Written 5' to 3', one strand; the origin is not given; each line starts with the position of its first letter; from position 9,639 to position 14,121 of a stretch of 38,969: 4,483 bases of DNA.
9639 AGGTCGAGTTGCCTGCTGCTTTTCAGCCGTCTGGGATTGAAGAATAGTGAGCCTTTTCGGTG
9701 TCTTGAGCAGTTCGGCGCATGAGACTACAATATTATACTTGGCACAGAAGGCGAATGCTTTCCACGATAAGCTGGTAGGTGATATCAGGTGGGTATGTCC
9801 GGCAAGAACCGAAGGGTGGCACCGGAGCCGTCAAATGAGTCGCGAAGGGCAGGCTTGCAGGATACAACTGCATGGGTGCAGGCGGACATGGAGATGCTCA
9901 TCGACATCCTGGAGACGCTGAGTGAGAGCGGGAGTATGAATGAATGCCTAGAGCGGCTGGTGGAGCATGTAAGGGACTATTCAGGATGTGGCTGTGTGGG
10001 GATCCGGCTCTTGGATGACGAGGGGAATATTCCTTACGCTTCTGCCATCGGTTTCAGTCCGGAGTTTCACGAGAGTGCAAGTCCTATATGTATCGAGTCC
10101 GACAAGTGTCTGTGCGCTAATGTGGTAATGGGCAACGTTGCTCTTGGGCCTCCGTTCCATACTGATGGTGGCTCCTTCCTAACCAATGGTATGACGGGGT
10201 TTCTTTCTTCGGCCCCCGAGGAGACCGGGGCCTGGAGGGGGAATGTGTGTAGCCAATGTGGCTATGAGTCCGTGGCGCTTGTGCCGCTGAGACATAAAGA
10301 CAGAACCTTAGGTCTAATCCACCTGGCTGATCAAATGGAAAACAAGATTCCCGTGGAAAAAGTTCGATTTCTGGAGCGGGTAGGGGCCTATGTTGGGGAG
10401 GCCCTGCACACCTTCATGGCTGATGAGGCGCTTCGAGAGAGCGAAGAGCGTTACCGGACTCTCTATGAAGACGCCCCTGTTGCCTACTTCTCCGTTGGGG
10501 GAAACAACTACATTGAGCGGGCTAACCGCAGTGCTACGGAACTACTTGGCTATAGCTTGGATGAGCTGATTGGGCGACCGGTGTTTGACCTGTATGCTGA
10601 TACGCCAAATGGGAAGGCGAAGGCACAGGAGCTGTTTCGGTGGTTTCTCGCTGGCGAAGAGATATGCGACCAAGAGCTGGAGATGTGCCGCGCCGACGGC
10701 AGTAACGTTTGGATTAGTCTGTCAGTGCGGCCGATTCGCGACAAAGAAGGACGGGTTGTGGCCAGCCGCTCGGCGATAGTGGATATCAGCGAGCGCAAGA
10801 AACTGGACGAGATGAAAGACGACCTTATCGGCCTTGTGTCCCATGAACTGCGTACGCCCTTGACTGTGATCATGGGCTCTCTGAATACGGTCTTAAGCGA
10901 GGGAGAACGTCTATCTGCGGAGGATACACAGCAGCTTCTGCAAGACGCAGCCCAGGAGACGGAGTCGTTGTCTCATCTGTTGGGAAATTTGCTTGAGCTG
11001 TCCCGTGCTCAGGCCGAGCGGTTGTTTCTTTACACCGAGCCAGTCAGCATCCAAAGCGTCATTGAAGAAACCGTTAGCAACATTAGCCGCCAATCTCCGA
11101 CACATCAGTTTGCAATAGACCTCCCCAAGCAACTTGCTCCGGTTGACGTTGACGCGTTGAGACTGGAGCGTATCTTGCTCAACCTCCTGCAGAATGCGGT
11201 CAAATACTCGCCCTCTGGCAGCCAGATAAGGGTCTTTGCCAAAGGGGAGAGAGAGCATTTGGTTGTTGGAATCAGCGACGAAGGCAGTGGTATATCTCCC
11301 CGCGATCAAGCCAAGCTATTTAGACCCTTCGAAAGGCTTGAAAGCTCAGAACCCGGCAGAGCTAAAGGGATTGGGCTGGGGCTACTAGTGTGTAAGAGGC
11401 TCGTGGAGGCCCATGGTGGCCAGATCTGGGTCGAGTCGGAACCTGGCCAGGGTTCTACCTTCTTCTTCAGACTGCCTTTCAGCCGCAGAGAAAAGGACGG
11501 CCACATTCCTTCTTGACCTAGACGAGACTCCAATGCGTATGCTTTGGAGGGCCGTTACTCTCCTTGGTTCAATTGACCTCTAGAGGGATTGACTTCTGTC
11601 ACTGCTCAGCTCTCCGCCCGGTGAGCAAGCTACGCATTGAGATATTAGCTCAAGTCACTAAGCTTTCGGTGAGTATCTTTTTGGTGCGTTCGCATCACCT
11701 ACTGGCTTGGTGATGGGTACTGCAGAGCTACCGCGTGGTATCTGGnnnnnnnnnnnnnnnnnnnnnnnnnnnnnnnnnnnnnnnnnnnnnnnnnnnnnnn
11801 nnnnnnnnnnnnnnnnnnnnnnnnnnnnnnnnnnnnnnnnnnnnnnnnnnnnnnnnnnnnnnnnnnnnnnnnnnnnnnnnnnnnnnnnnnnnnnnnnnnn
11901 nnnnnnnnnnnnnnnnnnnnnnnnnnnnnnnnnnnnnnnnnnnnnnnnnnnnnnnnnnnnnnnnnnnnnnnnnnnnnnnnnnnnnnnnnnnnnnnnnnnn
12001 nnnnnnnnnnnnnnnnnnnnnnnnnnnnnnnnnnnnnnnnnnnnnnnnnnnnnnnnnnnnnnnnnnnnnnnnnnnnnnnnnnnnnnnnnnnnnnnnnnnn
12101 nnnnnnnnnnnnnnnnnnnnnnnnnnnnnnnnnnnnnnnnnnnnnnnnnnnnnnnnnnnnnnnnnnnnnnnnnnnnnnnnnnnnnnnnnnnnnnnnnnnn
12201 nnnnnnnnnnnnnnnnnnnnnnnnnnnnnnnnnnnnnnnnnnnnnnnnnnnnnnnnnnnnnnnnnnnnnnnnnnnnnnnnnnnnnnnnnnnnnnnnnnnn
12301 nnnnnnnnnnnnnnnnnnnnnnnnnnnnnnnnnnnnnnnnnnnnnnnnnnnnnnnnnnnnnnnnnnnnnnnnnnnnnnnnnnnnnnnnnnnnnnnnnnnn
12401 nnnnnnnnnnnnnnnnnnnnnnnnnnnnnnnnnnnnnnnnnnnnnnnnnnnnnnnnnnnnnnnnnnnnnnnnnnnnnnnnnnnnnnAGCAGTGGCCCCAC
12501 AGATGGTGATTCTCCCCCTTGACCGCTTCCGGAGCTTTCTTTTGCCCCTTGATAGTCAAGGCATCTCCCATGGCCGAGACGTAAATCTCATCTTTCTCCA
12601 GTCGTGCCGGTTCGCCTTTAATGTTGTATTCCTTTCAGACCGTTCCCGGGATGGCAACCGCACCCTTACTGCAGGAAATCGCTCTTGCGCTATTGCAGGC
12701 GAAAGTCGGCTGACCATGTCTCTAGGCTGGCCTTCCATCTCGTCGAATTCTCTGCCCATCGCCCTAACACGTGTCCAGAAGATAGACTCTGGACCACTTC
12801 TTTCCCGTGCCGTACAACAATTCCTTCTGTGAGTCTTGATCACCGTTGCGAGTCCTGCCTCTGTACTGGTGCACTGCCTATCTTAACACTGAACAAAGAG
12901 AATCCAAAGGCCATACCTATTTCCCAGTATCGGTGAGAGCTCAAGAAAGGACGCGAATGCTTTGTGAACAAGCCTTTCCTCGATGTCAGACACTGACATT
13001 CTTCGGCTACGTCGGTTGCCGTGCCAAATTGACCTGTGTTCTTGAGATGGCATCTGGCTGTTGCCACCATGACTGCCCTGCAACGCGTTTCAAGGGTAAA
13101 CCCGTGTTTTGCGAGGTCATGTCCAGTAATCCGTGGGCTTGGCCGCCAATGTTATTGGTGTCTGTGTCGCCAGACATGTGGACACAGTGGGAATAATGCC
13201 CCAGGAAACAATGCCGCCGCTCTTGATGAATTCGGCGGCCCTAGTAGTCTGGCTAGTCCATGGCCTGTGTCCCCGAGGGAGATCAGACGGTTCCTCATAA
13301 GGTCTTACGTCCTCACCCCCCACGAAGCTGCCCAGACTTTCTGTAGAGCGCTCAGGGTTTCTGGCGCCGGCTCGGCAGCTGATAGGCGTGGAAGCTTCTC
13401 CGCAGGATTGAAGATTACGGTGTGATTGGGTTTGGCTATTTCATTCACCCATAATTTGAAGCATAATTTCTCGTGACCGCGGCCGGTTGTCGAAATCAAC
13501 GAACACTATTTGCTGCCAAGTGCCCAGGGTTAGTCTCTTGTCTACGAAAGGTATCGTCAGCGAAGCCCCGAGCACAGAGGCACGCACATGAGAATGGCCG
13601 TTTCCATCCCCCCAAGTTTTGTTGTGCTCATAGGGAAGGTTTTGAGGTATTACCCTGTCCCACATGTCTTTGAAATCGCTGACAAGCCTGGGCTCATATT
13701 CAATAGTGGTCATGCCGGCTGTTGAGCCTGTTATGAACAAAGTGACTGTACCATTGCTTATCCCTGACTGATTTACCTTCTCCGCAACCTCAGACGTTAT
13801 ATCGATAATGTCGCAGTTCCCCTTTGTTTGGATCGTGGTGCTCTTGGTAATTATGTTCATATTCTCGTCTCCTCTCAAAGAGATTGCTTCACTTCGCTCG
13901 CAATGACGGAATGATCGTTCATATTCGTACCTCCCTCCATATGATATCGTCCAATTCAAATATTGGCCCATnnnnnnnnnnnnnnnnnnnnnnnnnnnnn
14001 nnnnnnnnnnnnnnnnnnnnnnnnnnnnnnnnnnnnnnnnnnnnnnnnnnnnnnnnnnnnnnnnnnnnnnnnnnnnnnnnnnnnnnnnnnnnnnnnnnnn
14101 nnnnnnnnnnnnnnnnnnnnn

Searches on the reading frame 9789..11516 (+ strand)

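Call 24: search_protein_families(library=pfam, proteins=[window:9789-11516:+], max_evalue=0.001)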
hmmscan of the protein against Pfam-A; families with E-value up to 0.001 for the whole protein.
window:9789-11516:+ (575 aa): 10 families
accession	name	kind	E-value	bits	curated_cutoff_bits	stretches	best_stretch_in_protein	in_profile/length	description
PF02518.31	HATPase_c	-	2.7e-30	105.5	26.4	1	455-565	2-110/111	Histidine kinase-, DNA gyrase B-, and HSP90-like ATPase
PF13426.13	PAS_9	-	6.1e-17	62.2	27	1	230-335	1-103/103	PAS domain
PF00512.31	HisKA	-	3e-14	53.2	26.9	1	343-409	2-65/66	His Kinase A (phospho-acceptor) domain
PF08448.16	PAS_4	-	3.4e-14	53.4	23.1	1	229-337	4-109/110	PAS fold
PF00989.32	PAS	-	1.3e-12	48.2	22.6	1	220-323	1-103/113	PAS fold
PF08447.18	PAS_3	-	1.3e-08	35.4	25.6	1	245-324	4-83/89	PAS fold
PF13185.12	GAF_2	-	7.4e-08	33.1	28.6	1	49-207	3-136/136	GAF domain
PF13188.13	PAS_8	-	8.5e-07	29.1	21.8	1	220-273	1-55/65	PAS domain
PF13492.12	GAF_3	-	2.6e-06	28.3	27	1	147-206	77-127/129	GAF domain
PF01590.32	GAF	-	0.00011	23.2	22.4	1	50-206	2-133/133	GAF domain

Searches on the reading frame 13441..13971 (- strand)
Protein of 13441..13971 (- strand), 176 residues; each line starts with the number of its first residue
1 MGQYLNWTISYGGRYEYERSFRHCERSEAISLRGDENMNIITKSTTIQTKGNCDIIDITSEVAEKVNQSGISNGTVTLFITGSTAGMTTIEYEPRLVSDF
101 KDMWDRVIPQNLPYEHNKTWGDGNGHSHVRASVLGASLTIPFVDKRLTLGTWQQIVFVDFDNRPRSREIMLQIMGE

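Call 24: search_protein_families(library=pfam, proteins=[window:13441-13971:-], max_evalue=0.001)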
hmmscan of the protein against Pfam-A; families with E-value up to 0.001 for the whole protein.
window:13441-13971:- (176 aa): 1 family
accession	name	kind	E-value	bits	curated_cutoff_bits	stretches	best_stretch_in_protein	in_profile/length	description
PF01894.22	UPF0047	-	2.2e-35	121.7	27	1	57-173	1-117/117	Uncharacterised protein family UPF0047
